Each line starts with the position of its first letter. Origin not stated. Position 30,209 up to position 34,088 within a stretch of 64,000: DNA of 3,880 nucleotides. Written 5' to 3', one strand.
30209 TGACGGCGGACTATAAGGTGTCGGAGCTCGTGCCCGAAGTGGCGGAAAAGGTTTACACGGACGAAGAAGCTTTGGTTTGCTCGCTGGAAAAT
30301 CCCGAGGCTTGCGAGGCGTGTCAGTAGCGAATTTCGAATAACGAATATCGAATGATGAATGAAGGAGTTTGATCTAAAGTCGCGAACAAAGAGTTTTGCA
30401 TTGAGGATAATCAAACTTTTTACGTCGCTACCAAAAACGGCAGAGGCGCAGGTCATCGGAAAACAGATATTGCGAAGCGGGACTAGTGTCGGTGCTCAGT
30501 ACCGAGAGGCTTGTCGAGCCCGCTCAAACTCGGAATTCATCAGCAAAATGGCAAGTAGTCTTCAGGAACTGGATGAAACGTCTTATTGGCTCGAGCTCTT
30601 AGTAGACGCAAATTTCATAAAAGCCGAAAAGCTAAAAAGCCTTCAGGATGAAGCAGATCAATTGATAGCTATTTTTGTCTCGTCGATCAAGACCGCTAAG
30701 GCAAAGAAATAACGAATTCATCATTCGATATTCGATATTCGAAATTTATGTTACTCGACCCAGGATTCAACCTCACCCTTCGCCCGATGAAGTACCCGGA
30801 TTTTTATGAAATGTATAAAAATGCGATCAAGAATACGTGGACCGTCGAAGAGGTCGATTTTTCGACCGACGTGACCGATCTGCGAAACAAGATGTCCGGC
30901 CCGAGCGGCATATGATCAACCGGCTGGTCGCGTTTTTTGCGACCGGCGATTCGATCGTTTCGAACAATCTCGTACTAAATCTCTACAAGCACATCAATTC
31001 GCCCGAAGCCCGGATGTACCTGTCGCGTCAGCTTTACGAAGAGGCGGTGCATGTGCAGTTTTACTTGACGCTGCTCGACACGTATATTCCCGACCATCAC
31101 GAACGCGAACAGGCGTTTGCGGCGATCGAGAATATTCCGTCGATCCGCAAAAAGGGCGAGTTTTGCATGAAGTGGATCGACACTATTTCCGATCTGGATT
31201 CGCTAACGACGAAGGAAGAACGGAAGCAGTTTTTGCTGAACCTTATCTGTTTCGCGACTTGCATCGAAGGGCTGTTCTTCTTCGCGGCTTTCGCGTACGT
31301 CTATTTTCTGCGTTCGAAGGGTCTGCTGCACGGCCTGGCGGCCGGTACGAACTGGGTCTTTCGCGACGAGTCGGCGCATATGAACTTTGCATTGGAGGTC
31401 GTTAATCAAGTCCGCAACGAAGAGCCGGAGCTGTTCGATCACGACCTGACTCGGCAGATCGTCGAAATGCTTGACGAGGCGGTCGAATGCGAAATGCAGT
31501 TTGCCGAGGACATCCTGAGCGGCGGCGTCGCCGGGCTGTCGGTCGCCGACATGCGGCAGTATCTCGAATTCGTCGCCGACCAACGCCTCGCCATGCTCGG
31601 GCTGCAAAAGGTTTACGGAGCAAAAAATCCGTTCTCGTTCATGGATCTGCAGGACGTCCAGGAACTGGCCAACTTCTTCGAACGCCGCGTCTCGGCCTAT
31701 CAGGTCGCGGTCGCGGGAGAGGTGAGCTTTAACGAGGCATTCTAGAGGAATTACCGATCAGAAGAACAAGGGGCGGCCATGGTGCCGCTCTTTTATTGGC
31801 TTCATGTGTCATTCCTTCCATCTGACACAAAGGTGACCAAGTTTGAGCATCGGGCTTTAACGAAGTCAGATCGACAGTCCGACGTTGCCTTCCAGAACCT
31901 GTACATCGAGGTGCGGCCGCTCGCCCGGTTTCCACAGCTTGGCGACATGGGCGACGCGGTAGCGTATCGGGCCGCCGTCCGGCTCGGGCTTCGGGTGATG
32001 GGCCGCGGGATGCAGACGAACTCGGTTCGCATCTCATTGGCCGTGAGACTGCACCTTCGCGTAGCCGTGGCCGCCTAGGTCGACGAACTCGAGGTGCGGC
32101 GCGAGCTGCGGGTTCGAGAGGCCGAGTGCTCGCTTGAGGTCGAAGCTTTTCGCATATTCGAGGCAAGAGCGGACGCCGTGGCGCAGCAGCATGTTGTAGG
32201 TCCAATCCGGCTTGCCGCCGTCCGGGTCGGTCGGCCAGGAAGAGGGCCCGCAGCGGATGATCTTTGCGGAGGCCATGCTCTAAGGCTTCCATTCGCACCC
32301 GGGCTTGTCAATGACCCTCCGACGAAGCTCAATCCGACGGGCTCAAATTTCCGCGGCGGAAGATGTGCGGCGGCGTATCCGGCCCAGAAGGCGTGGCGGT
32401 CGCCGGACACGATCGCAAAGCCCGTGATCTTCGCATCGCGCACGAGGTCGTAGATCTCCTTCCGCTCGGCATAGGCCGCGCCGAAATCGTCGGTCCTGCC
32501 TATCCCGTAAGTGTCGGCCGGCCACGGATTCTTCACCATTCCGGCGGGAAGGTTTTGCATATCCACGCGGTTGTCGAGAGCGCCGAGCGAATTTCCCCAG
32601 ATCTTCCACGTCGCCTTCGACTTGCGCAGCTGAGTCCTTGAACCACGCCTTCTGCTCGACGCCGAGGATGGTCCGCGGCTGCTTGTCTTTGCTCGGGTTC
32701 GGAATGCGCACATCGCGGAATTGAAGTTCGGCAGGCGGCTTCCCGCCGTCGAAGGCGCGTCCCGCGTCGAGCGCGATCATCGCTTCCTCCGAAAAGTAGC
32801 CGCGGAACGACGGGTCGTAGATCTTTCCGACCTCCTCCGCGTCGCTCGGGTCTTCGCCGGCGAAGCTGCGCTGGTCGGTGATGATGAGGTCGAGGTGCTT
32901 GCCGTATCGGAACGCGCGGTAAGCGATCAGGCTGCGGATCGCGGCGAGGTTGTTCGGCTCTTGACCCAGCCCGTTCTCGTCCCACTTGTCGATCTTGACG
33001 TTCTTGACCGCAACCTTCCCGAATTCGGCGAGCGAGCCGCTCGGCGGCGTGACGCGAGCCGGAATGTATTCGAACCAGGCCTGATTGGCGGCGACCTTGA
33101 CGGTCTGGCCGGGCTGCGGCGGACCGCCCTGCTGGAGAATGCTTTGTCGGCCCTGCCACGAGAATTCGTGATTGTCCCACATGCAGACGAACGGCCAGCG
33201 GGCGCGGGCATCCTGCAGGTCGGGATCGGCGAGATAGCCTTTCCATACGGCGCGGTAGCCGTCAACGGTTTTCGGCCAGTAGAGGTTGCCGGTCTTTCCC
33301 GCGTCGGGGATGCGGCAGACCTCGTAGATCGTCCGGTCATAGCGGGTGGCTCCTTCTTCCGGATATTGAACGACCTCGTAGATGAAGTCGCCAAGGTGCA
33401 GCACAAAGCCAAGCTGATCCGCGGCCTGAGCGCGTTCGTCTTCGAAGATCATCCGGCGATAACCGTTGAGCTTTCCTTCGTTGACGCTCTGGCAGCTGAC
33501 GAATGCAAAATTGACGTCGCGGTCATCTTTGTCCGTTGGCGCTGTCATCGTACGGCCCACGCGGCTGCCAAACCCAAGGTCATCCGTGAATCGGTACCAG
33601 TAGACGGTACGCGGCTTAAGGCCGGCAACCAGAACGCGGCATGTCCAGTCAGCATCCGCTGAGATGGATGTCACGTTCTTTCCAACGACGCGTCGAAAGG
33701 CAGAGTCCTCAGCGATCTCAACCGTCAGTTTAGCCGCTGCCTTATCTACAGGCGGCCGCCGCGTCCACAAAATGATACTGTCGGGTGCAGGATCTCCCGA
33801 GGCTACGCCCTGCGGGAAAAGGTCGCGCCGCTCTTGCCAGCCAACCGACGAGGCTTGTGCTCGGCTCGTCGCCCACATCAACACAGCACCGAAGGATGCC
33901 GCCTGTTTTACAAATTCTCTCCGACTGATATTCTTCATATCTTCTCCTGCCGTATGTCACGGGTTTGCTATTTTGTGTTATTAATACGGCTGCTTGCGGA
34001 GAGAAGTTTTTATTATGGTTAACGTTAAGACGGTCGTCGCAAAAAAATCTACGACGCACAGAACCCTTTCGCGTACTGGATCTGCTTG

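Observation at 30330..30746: Four-helix-bundle (23S-IVS / Avd-like) ORF carried in the loop of a 31-nt inverted repeat that exactly fills the nrdA-nrdB intercistronic gap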

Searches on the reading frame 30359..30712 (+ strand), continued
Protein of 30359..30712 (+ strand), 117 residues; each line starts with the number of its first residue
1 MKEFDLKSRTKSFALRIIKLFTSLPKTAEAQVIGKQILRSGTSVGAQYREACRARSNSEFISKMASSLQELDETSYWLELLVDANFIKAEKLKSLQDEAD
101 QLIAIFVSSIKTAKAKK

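Call 56: search_protein_families(library=padloc, proteins=[window:30359-30712:+], max_evalue=0.01)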
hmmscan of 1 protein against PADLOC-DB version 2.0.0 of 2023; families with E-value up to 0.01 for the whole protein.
window:30359-30712:+ (117 aa): 0 families
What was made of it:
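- Tried and rejected: The protein had no defence-system hit (call 56).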

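Call 57: get_annotated_region(hit=H1, flank=2500)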
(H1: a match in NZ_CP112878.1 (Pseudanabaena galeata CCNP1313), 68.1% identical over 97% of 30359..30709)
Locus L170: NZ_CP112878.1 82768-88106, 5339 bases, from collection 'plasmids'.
description: Pseudanabaena galeata CCNP1313 plasmid pPg_04, complete sequence
organism: Pseudanabaena galeata CCNP1313 (NCBI taxid 2602720)
taxonomy: Bacteria; Cyanobacteriota; Cyanophyceae; Pseudanabaenales; Pseudanabaenaceae; Pseudanabaena; Pseudanabaena galeata; Pseudanabaena galeata CCNP1313
host: -; source: -; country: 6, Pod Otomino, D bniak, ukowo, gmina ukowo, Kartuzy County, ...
typing (MOB-suite, as given by PLSDB): mobilizable; relaxase MOBP
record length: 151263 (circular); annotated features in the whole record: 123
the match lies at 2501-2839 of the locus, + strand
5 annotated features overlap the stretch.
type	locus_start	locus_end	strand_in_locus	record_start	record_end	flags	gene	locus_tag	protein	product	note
CDS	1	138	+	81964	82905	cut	-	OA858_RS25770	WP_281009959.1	tyrosine-type recombinase/integrase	GO:0015074 - DNA integration [Evidence IEA]; GO:0006310 - DNA recombination [Evidence IEA]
CDS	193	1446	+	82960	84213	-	csx2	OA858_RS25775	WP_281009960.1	TIGR02221 family CRISPR-associated protein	GO:0043571 - maintenance of CRISPR repeat elements [Evidence IEA]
CDS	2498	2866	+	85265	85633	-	-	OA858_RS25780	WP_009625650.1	four helix bundle protein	-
CDS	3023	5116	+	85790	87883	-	cas1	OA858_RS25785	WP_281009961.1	CRISPR-associated endonuclease Cas1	GO:0043571 - maintenance of CRISPR repeat elements [Evidence IEA]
CDS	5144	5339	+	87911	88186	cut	cas2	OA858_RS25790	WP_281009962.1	CRISPR-associated endonuclease Cas2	GO:0043571 - maintenance of CRISPR repeat elements [Evidence IEA]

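Call 58: get_annotated_region(hit=H2, flank=2500)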
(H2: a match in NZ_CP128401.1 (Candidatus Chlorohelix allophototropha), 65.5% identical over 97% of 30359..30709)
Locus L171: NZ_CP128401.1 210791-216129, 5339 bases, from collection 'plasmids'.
description: Candidatus Chlorohelix allophototropha isolate L227-S17 plasmid unnamed1, complete sequence
organism: Candidatus Chlorohelix allophototropha (NCBI taxid 3003348)
taxonomy: Bacteria; Chloroflexota; Chloroflexia; Candidatus Chloroheliales; Candidatus Chloroheliaceae; Candidatus Chlorohelix; Candidatus Chlorohelix allophototropha
host: -; source: Single colony of Candidatus Chlorohelix allophototropha from a non-axenic enrichment (subculture 19.9); ...; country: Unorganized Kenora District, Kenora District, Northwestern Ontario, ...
typing (MOB-suite, as given by PLSDB): non-mobilizable
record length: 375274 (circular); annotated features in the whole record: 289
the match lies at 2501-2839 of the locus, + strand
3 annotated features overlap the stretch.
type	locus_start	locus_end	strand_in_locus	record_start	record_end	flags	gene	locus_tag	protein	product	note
CDS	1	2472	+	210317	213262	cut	-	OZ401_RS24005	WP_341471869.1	helicase-related protein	-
CDS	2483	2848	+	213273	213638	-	-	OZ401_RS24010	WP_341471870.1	four helix bundle protein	-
CDS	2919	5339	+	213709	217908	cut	-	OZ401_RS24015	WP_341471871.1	N-6 DNA methylase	GO:0006306 - DNA methylation [Evidence IEA]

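Call 59: get_annotated_region(hit=H4, flank=2500)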
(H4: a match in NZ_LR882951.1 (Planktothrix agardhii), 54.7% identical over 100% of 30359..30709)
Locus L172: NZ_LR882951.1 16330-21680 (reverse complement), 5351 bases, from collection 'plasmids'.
description: Planktothrix agardhii strain PCC7805 plasmid p1
organism: Planktothrix agardhii (NCBI taxid 1160)
taxonomy: Bacteria; Cyanobacteriota; Cyanophyceae; Oscillatoriales; Microcoleaceae; Planktothrix; Planktothrix agardhii
host: -; source: -; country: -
typing (MOB-suite, as given by PLSDB): non-mobilizable
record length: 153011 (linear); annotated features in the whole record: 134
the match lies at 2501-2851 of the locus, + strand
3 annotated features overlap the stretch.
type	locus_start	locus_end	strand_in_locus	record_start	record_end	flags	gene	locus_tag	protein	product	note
CDS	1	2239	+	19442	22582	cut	drmD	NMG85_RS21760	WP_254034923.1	DISARM system SNF2-like helicase DrmD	-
CDS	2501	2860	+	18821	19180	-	-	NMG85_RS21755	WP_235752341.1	four helix bundle protein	-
CDS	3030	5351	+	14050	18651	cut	-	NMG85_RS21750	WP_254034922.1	BREX-1 system adenine-specific DNA-methyltransferase PglX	-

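Call 60: get_annotated_region(hit=H6, flank=2500)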
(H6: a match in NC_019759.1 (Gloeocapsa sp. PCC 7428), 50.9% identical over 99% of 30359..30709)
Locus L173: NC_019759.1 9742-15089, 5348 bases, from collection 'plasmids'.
description: Gloeocapsa sp. PCC 7428 plasmid pGLO7428.03, complete sequence
organism: Gloeocapsa sp. PCC 7428 (NCBI taxid 1173026)
taxonomy: Bacteria; Cyanobacteriota; Cyanophyceae; Chroococcales; Chroococcaceae; Gloeocapsa; Gloeocapsa sp. PCC 7428
host: -; source: -; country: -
typing (MOB-suite, as given by PLSDB): mobilizable; replicon rep_cluster_1726; relaxase MOBV
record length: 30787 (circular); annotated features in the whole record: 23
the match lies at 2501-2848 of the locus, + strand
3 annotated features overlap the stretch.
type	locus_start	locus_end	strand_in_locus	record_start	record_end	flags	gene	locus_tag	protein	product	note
CDS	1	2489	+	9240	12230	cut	-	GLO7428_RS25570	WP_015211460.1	DUF1156 domain-containing protein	-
CDS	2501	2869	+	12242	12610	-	-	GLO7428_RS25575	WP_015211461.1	four helix bundle protein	-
CDS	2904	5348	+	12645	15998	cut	-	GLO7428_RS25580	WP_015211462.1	Swt1 family HEPN domain-containing protein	-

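Call 61: get_annotated_region(hit=H7, flank=2500)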
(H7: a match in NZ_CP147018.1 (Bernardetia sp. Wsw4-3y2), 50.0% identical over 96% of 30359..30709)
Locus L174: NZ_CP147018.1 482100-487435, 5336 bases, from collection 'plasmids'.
description: Bernardetia sp. Wsw4-3y2 plasmid plasmd1, complete sequence
organism: Bernardetia sp. Wsw4-3y2 (NCBI taxid 3127471)
taxonomy: Bacteria; Bacteroidota; Cytophagia; Cytophagales; Bernardetiaceae; Bernardetia; Bernardetia sp. Wsw4-3y2
host: -; source: Red alga,Red algae; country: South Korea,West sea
typing (MOB-suite, as given by PLSDB): non-mobilizable
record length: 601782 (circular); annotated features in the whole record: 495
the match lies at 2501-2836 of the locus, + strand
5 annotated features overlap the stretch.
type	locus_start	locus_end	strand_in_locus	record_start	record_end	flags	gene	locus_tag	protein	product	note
CDS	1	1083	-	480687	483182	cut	-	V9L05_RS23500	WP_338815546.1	TonB-dependent receptor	-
CDS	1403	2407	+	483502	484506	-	-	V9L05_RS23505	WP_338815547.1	beta-ketoacyl-ACP synthase III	GO:0006633 - fatty acid biosynthetic process [Evidence IEA]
CDS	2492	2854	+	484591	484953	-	-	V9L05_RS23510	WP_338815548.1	four helix bundle protein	-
CDS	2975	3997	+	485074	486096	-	-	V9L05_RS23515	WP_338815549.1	M20/M25/M40 family metallo-hydrolase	-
CDS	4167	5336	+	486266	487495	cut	-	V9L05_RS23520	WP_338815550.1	AAA family ATPase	-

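Call 62: get_annotated_region(hit=H14, flank=2500)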
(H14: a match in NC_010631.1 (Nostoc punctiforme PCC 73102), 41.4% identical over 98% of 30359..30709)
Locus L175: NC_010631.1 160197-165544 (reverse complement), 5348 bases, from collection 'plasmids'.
description: Nostoc punctiforme PCC 73102 plasmid pNPUN01, complete sequence
organism: Nostoc punctiforme PCC 73102 (NCBI taxid 63737)
taxonomy: Bacteria; Cyanobacteriota; Cyanophyceae; Nostocales; Nostocaceae; Nostoc; Nostoc punctiforme; Nostoc punctiforme PCC 73102
host: -; source: -; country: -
typing (MOB-suite, as given by PLSDB): conjugative; replicon rep_cluster_317; relaxase MOBF; mating-pair formation MPF_T
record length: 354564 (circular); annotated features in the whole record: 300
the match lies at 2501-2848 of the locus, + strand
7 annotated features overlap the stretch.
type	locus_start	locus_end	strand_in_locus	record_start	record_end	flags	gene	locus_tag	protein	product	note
CDS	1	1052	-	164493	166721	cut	-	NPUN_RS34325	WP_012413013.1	Mu transposase C-terminal domain-containing protein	-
CDS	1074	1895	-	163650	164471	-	-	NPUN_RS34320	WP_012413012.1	heteromeric transposase endonuclease subunit TnsA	-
CDS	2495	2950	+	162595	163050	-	-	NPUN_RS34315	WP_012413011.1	four helix bundle protein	-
CDS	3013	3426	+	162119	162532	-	-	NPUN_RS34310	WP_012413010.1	element excision factor XisH family protein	-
CDS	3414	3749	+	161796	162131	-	-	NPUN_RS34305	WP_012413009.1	XisI protein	-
CDS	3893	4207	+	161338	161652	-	-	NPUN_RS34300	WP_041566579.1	hypothetical protein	-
CDS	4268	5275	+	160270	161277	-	-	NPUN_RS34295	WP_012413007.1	tyrosine-type recombinase/integrase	GO:0015074 - DNA integration [Evidence IEA]; GO:0006310 - DNA recombination [Evidence IEA]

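Call 63: get_annotated_region(hit=H16, flank=2500)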
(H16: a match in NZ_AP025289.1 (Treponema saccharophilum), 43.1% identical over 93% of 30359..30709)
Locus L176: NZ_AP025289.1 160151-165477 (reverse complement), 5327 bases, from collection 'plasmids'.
description: Treponema saccharophilum strain JCM 32279 plasmid pTS1, complete sequence
organism: Treponema saccharophilum (NCBI taxid 165)
taxonomy: Bacteria; Spirochaetota; Spirochaetia; Spirochaetales; Treponemataceae; Treponema; Treponema saccharophilum
host: -; source: -; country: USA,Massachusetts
typing (MOB-suite, as given by PLSDB): non-mobilizable
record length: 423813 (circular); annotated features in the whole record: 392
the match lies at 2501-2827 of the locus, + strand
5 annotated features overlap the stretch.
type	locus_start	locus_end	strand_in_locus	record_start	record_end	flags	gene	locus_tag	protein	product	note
CDS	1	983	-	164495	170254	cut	-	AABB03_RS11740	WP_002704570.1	EAL domain-containing protein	-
CDS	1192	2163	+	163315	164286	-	-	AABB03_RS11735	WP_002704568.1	DMT family transporter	GO:0055085 - transmembrane transport [Evidence IEA]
CDS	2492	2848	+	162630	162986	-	-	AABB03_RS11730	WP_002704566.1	four helix bundle protein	-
CDS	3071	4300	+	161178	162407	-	-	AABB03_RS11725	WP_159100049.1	DUF4832 domain-containing protein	-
CDS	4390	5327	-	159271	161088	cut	-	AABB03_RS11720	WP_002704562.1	GGDEF domain-containing phosphodiesterase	-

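Call 64: get_annotated_region(hit=H26, flank=2500)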
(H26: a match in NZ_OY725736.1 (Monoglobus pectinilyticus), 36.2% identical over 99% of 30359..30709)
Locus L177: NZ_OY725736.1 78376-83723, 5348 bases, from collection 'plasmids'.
description: Monoglobus pectinilyticus strain Ruminococcaceae species TSDC17.2-1.2 plasmid 12, complete sequence
organism: Monoglobus pectinilyticus (NCBI taxid 1981510)
taxonomy: Bacteria; Bacillota; Clostridia; Monoglobales; Monoglobaceae; Monoglobus; Monoglobus pectinilyticus
host: -; source: -; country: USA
typing (MOB-suite, as given by PLSDB): non-mobilizable
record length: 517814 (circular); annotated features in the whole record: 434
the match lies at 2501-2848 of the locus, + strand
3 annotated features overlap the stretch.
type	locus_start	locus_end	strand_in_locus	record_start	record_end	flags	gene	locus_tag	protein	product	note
CDS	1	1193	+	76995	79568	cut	-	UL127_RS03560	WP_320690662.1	type I restriction-modification system subunit M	GO:0006306 - DNA methylation [Evidence IEA]; GO:0009307 - DNA restriction-modification system [Evidence IEA]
CDS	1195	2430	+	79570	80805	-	-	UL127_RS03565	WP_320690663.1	restriction endonuclease subunit S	GO:0006304 - DNA modification [Evidence IEA]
CDS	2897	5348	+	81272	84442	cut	-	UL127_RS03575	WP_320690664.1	HsdR family type I site-specific deoxyribonuclease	GO:0009307 - DNA restriction-modification system [Evidence IEA]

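Call 87: predict_structure(alignment_id=A1)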
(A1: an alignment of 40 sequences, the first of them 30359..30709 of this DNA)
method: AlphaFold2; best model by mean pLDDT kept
length: 117 residues; sequences in the alignment: 40
mean_pLDDT: 93.7   pTM: 0.84
mean pLDDT of the five models: 93.7, 92.9, 92.9, 92.6, 90.6
residues with pLDDT >= 90: 110; 70-90: 2; 50-70: 2; < 50: 3
segments of 3 or more residues with pLDDT < 50: 1-3
pLDDT, mean of each block of 10 residues (from residue 1): 73 97 97 98 95 94 97 97 96 95 95 86
secondary structure, 60 per line:
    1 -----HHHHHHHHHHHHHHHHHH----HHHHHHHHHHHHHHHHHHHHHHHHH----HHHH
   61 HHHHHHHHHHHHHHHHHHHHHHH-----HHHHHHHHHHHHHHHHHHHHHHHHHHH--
elements in order: H6-23 H28-52 H57-83 H89-115
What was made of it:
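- On PF05635 / TIGR02436 four-helix-bundle protein family: AF2 pLDDT 93.7 with helices 6-23, 28-52, 57-83 and 89-115 (call 87).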

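Call 89: fold_search(model_id=the predicted structure, library=pdb)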
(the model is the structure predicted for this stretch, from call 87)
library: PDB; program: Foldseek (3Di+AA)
matches with E <= 10: 355; with E <= 0.001: 5
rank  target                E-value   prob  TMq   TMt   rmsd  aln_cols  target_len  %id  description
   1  2rld_B                1.2e-06  1.00  0.87  0.90   2.2       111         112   40  CRYSTAL STRUCTURE OF A PROTEIN WITH UNKNOWN FUNCTION FROM S23 RIBOSOMAL PROTEIN FAMILY (BT_0352) FROM BACTEROIDES THET (released 2007-10-30)
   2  2rld_E                1.5e-06  1.00  0.84  0.91   1.7       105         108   41  CRYSTAL STRUCTURE OF A PROTEIN WITH UNKNOWN FUNCTION FROM S23 RIBOSOMAL PROTEIN FAMILY (BT_0352) FROM BACTEROIDES THET (released 2007-10-30)
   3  2rld_C                7.1e-06  1.00  0.84  0.85   1.8       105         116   41  CRYSTAL STRUCTURE OF A PROTEIN WITH UNKNOWN FUNCTION FROM S23 RIBOSOMAL PROTEIN FAMILY (BT_0352) FROM BACTEROIDES THET (released 2007-10-30)
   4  2rld_D                9.7e-06  1.00  0.84  0.91   1.7       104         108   40  CRYSTAL STRUCTURE OF A PROTEIN WITH UNKNOWN FUNCTION FROM S23 RIBOSOMAL PROTEIN FAMILY (BT_0352) FROM BACTEROIDES THET (released 2007-10-30)
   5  2rld_A                1.8e-05  1.00  0.82  0.84   1.9       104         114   39  CRYSTAL STRUCTURE OF A PROTEIN WITH UNKNOWN FUNCTION FROM S23 RIBOSOMAL PROTEIN FAMILY (BT_0352) FROM BACTEROIDES THET (released 2007-10-30)
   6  2gsc_E                1.6e-03  1.00  0.83  0.86   2.4       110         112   14  Crystal Structure of the Conserved Hypothetical Cytosolic Protein Xcc0516 from Xanthomonas campestris (released 2006-10-03)
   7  2gsc_B                3.5e-03  1.00  0.85  0.85   2.2       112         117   15  Crystal Structure of the Conserved Hypothetical Cytosolic Protein Xcc0516 from Xanthomonas campestris (released 2006-10-03)
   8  2gsc_A                5.3e-03  1.00  0.83  0.86   2.4       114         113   12  Crystal Structure of the Conserved Hypothetical Cytosolic Protein Xcc0516 from Xanthomonas campestris (released 2006-10-03)
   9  2gsc_D                9.0e-03  1.00  0.82  0.83   2.5       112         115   14  Crystal Structure of the Conserved Hypothetical Cytosolic Protein Xcc0516 from Xanthomonas campestris (released 2006-10-03)
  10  2gsc_C                1.2e-02  1.00  0.80  0.85   1.9       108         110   13  Crystal Structure of the Conserved Hypothetical Cytosolic Protein Xcc0516 from Xanthomonas campestris (released 2006-10-03)
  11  4dwl_C                2.5e-02  1.00  0.77  0.82   2.1       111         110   16  Avd molecule from Bordetella bacteriophage DGR (released 2013-02-27)
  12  8ube_D                1.0e-01  1.00  0.76  0.80   2.8       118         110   15  Diversity-generating retroelement (DGR) ribonucleoprotein reverse transcriptase - Resting State 1a (released 2024-10-23)
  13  8ub7_E                1.1e-01  1.00  0.76  0.80   1.8       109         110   15  Diversity-generating retroelement (DGR) ribonucleoprotein reverse transcriptase - Active state (N-occupied) (released 2024-10-23)
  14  1x91                  1.3e-01  1.00  0.70  0.56   2.7       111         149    8  Crystal structure of mutant form A of a pectin methylesterase inhibitor from Arabidopsis (released 2004-12-28)
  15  1x8z_C                1.4e-01  1.00  0.66  0.53   3.5       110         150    9  Crystal structure of a pectin methylesterase inhibitor from Arabidopsis thaliana (released 2004-12-28)
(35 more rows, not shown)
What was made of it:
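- The fold is similar to Bordetella phage Avd (4dwl TM 0.77; DGR RNP 8ube; call 89). Sequence identity to Avd is 15-16% (call 89).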

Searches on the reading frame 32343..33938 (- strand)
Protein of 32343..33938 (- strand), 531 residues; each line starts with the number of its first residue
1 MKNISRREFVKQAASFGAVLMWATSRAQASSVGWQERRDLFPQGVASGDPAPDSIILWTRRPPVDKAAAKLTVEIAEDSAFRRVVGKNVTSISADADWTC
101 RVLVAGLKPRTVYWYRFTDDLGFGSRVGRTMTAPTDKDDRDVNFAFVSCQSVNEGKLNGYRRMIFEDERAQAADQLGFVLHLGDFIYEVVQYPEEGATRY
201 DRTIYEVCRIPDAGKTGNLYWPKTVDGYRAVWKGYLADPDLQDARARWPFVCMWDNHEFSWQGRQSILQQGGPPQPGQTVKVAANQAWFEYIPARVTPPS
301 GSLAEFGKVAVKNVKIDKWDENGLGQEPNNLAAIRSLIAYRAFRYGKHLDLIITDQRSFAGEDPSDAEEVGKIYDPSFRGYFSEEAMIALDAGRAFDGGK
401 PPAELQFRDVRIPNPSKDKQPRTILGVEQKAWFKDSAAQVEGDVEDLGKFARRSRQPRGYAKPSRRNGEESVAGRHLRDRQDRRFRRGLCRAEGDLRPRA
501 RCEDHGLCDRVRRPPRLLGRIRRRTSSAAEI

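Call 54: search_protein_families(library=pfam, proteins=[window:32343-33938:-], max_evalue=0.001)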
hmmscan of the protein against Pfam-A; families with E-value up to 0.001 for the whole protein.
window:32343-33938:- (531 aa): 2 families
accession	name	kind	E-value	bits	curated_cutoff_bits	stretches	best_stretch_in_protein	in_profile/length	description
PF09423.15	PhoD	-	3.1e-32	112.5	27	1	144-438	1-200/343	PhoD-like phosphatase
PF16655.11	PhoD_N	-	8.3e-25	87.6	30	1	43-132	1-90/90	PhoD-like phosphatase, N-terminal domain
